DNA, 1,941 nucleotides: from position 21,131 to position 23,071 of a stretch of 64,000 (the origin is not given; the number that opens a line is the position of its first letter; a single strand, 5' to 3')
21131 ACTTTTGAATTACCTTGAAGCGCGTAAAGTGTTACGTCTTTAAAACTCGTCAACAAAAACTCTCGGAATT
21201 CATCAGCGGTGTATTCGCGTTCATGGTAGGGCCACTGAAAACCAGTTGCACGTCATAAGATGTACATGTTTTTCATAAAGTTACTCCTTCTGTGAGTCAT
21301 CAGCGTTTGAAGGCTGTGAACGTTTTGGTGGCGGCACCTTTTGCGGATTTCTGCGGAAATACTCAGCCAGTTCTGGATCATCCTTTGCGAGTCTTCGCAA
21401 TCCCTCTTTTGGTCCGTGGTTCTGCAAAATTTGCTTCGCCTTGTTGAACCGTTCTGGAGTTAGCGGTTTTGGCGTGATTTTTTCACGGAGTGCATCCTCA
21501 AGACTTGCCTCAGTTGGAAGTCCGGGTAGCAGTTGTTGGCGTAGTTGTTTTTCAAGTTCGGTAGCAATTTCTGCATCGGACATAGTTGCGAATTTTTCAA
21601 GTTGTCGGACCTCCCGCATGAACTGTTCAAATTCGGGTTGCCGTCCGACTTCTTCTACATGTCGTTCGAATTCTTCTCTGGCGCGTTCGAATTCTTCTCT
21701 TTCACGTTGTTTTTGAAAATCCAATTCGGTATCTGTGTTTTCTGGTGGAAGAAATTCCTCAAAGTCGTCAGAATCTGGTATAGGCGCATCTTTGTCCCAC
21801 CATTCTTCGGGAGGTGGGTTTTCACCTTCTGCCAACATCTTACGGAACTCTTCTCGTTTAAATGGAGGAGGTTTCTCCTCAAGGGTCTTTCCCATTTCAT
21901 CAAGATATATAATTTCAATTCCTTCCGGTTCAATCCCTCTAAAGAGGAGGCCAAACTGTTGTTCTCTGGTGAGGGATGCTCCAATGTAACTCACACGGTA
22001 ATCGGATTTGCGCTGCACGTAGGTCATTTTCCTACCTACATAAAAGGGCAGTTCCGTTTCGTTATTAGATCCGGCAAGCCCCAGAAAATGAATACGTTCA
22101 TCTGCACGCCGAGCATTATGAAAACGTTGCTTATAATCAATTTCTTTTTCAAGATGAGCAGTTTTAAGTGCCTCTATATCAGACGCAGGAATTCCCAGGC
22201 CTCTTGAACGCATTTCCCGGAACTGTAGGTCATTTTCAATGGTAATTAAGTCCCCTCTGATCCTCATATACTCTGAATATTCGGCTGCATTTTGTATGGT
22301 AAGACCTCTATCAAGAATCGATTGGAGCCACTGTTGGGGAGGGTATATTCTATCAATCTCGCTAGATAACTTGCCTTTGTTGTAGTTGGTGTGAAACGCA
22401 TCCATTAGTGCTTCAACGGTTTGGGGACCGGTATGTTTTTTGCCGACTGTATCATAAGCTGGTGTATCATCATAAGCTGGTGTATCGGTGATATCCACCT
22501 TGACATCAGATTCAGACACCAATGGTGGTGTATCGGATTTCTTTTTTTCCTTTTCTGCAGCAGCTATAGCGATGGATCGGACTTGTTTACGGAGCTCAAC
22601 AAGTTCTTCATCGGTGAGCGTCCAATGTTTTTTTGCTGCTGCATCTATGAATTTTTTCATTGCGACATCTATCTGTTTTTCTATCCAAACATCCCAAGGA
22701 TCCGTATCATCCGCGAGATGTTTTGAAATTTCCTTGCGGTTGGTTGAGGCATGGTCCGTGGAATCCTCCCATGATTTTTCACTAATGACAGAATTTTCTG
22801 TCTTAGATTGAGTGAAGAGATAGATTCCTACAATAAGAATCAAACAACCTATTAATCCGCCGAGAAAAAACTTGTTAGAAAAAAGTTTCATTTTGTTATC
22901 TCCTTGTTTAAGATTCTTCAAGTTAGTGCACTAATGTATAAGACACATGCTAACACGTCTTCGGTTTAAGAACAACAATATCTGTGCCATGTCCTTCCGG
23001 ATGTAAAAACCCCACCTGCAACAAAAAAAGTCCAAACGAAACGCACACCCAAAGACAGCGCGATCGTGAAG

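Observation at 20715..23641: Direct 67-bp repeats of the purH 3' end bracket a 2.8-kb AT-rich insert (integration scar?)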

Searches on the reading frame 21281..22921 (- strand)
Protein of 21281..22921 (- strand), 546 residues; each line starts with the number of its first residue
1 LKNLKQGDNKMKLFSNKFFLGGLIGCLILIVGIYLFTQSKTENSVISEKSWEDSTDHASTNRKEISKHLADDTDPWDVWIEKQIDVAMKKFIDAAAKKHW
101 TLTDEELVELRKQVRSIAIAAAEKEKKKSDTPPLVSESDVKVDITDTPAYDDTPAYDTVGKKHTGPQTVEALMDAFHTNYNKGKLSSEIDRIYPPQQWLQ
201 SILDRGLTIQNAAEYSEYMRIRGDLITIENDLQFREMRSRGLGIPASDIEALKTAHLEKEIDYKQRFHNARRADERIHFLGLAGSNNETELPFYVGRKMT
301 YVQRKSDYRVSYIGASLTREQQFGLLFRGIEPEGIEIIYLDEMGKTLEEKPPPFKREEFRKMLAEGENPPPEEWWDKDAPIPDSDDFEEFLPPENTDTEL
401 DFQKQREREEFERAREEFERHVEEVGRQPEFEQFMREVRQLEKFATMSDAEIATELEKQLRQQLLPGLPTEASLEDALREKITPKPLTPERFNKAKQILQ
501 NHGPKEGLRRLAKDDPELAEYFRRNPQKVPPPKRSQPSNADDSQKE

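Call 11: search_protein_families(library=pfam, proteins=[window:21281-22921:-], max_evalue=0.01)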
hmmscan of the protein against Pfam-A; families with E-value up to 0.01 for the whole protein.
window:21281-22921:- (546 aa): 0 families

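Call 20: find_homologous_proteins(query=window:21281-22891:-, max_evalue=0.001)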
Query window:21281-22891:- (536 aa): 57 proteins with E <= 0.001 among 8000 candidates.
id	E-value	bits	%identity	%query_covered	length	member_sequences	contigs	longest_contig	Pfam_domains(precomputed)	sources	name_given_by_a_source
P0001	0.0e+0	1139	95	100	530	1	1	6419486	-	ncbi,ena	-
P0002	2.0e-295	999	84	100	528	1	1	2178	-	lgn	-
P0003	1.3e-288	976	84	100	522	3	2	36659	-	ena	-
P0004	1.7e-271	920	81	100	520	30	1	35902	-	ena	-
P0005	3.8e-223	760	65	99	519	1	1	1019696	-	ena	-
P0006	5.1e-199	681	81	72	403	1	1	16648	-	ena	-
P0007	3.9e-188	645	59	100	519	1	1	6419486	-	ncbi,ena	-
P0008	7.9e-184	630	61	97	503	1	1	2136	-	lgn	-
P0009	9.5e-184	630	59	100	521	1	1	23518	-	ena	-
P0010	9.2e-172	591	58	100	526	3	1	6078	-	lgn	-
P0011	1.7e-169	583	57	100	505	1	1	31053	-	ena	-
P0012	2.7e-168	579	65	75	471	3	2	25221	-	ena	-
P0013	1.5e-167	577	56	100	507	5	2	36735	-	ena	-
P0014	3.3e-163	562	55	100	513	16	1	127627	-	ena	-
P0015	3.5e-159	549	65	72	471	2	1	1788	-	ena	-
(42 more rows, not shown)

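Call 21: find_encoding_contigs(protein=P0001, flank=10000, max_places=4)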
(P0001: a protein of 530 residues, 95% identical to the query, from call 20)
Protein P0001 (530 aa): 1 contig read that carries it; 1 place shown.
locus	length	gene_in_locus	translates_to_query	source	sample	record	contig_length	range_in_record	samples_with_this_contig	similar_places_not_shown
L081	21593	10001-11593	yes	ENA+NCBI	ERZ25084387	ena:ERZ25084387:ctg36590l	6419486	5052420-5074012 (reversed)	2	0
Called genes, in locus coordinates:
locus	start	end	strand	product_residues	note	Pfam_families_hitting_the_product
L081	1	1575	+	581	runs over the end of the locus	-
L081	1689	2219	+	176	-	-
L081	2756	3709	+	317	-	-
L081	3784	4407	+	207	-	-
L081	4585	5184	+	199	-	-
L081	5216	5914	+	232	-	PF00535:Glycos_transf_2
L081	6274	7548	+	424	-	PF00132:Hexapep (weak)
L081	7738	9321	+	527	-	PF02142:MGS, PF01808:AICARFT_IMPCHas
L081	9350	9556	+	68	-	-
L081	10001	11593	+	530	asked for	-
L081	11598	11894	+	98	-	-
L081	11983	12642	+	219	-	-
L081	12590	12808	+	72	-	-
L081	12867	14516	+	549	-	PF02366:PMT (weak), PF13231:PMT_2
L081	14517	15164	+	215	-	PF13477:Glyco_trans_4_2, PF13439:Glyco_transf_4, PF13579:Glyco_trans_4_4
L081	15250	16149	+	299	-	PF01609:DDE_Tnp_1, PF13612:DDE_Tnp_1_3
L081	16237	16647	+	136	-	PF00534:Glycos_transf_1, PF13692:Glyco_trans_1_4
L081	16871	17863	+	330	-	PF13641:Glyco_tranf_2_3, PF00535:Glycos_transf_2, PF10111:Glyco_tranf_2_2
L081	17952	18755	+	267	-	PF03848:TehB (weak), PF08003:Methyltransf_9, PF13489:Methyltransf_23, PF05175:MTS (weak), PF13847:Methyltransf_31, PF08241:Methyltransf_11, PF08242:Methyltransf_12, PF13649:Methyltransf_25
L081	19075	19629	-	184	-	PF01609:DDE_Tnp_1, PF13359:DDE_Tnp_4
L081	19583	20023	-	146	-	PF13613:HTH_Tnp_4 (weak)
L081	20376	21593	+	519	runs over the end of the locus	-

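Call 22: find_encoding_contigs(protein=P0003, flank=10000, max_places=4)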
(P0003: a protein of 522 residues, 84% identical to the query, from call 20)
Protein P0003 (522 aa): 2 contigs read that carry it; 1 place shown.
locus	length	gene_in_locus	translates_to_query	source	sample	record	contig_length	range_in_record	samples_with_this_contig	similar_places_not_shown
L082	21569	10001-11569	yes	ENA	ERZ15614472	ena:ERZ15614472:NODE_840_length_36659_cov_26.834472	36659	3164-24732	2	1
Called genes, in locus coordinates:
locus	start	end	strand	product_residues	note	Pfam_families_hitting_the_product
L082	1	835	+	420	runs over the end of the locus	PF06245:DUF1015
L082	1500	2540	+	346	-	PF12715:Abhydrolase_7, PF01738:DLH (faint), PF22244:GCE_fung (faint), PF00326:Peptidase_S9 (weak)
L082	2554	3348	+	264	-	PF00994:MoCF_biosynth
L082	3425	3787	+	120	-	PF01176:eIF-1a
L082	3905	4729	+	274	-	-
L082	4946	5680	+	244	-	PF00106:adh_short, PF08659:KR, PF13561:adh_short_C2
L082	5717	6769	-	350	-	PF01408:GFO_IDH_MocA, PF02894:GFO_IDH_MocA_C, PF22725:GFO_IDH_MocA_C3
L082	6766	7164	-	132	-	-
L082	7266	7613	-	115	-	-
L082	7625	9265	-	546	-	-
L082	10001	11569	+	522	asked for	-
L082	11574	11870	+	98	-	-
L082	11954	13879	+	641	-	PF20581:DUF6785, PF20580:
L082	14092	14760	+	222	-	PF00730:HhH-GPD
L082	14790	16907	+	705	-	-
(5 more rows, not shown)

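Call 23: find_encoding_contigs(protein=P0004, flank=10000, max_places=4)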
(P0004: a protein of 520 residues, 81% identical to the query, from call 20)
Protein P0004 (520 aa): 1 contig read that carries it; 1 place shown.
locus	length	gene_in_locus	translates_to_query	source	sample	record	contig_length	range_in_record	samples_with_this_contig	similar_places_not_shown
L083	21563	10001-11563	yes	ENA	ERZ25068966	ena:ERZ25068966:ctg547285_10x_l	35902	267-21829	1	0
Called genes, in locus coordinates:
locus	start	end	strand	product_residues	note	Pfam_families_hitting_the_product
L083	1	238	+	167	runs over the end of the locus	?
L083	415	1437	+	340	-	-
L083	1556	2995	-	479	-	-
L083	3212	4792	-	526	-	PF00389:2-Hacid_dh, PF02826:2-Hacid_dh_C, PF19304:PGDH_inter, PF01842:ACT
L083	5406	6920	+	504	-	PF13360:PQQ_2, PF13570:Beta-prop_ACSF4 (faint)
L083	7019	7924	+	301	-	PF13354:Beta-lactamase2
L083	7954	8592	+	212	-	-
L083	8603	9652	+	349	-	PF01208:URO-D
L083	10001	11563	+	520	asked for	-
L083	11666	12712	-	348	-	PF01408:GFO_IDH_MocA, PF02894:GFO_IDH_MocA_C, PF22725:GFO_IDH_MocA_C3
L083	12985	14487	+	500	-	PF00478:IMPDH, PF00571:CBS, PF03060:NMO (weak), PF01070:FMN_dh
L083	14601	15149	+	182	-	PF13484:Fer4_16 (faint), PF13183:Fer4_8 (faint), PF13534:Fer4_17 (faint), PF13237:Fer4_10, PF12838:Fer4_7, PF13187:Fer4_9 (weak), PF00037:Fer4, PF12838:Fer4_7 (weak), +3 more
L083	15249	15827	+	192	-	PF05063:MT-A70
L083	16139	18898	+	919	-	-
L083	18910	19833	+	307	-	-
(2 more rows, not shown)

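Call 26: find_encoding_contigs(protein=P0007, flank=10000, max_places=3)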
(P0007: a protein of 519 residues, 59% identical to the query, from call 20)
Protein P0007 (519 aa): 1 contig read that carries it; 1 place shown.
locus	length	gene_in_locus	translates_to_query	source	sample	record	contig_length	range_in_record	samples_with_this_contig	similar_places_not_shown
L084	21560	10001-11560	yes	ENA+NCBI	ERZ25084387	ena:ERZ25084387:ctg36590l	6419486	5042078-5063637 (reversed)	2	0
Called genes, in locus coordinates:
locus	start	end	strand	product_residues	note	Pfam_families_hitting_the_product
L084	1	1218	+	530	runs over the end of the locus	-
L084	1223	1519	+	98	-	-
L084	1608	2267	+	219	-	-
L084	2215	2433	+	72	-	-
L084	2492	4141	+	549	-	PF02366:PMT (weak), PF13231:PMT_2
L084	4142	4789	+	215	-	PF13477:Glyco_trans_4_2, PF13439:Glyco_transf_4, PF13579:Glyco_trans_4_4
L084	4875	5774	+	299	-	PF01609:DDE_Tnp_1, PF13612:DDE_Tnp_1_3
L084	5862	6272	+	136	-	PF00534:Glycos_transf_1, PF13692:Glyco_trans_1_4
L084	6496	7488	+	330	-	PF13641:Glyco_tranf_2_3, PF00535:Glycos_transf_2, PF10111:Glyco_tranf_2_2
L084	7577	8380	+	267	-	PF03848:TehB (weak), PF08003:Methyltransf_9, PF13489:Methyltransf_23, PF05175:MTS (weak), PF13847:Methyltransf_31, PF08241:Methyltransf_11, PF08242:Methyltransf_12, PF13649:Methyltransf_25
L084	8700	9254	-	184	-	PF01609:DDE_Tnp_1, PF13359:DDE_Tnp_4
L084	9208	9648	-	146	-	PF13613:HTH_Tnp_4 (weak)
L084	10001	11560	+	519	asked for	-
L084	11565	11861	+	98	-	-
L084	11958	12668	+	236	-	-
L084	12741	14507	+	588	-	PF02366:PMT (weak), PF13231:PMT_2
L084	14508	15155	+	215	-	PF13477:Glyco_trans_4_2, PF13439:Glyco_transf_4, PF13579:Glyco_trans_4_4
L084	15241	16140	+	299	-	PF01609:DDE_Tnp_1, PF13612:DDE_Tnp_1_3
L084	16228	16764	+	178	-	PF00534:Glycos_transf_1, PF13692:Glyco_trans_1_4, PF13524:Glyco_trans_1_2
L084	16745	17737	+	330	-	PF13641:Glyco_tranf_2_3, PF00535:Glycos_transf_2, PF10111:Glyco_tranf_2_2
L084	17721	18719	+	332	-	PF03706:LPG_synthase_TM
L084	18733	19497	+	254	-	PF05050:Methyltransf_21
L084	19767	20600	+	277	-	PF00685:Sulfotransfer_1, PF13469:Sulfotransfer_3 (weak)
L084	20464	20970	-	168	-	PF12762:DDE_Tnp_IS1595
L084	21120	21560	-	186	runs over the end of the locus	-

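Call 50: search_protein_families(library=phrogs, proteins=[window:21281-22891:-], max_evalue=0.01)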
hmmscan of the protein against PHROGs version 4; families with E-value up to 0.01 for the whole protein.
window:21281-22891:- (536 aa): 1 family
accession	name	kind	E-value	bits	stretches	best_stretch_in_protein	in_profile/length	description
phrog_32389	-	unknown function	0.0044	18.2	1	50-155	34-139/158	-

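Call 51: search_protein_families(library=ncbifam, proteins=[window:21281-22891:-], max_evalue=0.01)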
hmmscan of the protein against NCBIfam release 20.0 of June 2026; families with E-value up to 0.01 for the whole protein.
window:21281-22891:- (536 aa): 0 families

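Call 63: predict_structure(alignment_id=A4)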
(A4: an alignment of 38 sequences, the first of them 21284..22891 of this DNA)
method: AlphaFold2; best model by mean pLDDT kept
length: 536 residues; sequences in the alignment: 38
mean_pLDDT: 74.2   pTM: 0.45
mean pLDDT of the five models: 74.2, 73.4, 70.2, 69.9, 67.6
residues with pLDDT >= 90: 144; 70-90: 216; 50-70: 89; < 50: 87
segments of 3 or more residues with pLDDT < 50: 1-5, 28-59, 135-147, 382-397, 468-473, 526-536
pLDDT, mean of each block of 10 residues (from residue 1): 45 71 57 29 26 37 82 90 78 79 88 88 80 48 48 92 91 81 95 95 91 94 93 95 96 93 87 88 87 85 86 88 93 91 84 70 79 66 40 46 72 58 69 72 71 53 50 63 87 87 87 80 51 36
secondary structure, 60 per line:
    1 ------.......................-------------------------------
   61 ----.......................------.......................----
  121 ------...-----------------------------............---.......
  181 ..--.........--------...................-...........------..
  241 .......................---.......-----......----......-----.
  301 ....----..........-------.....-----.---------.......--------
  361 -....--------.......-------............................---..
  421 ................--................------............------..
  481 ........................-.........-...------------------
elements in order: H7-29 H65-87 H94-116 H159-170 H174-182 H185-193 H202-220 H222-232 H239-263 E267-273 E279-284 E289-294 E300-304 H309-318 E326-330 H346-352 H362-365 H374-380 H388-415 H419-436 H439-454 H461-472 H479-504 H506-514
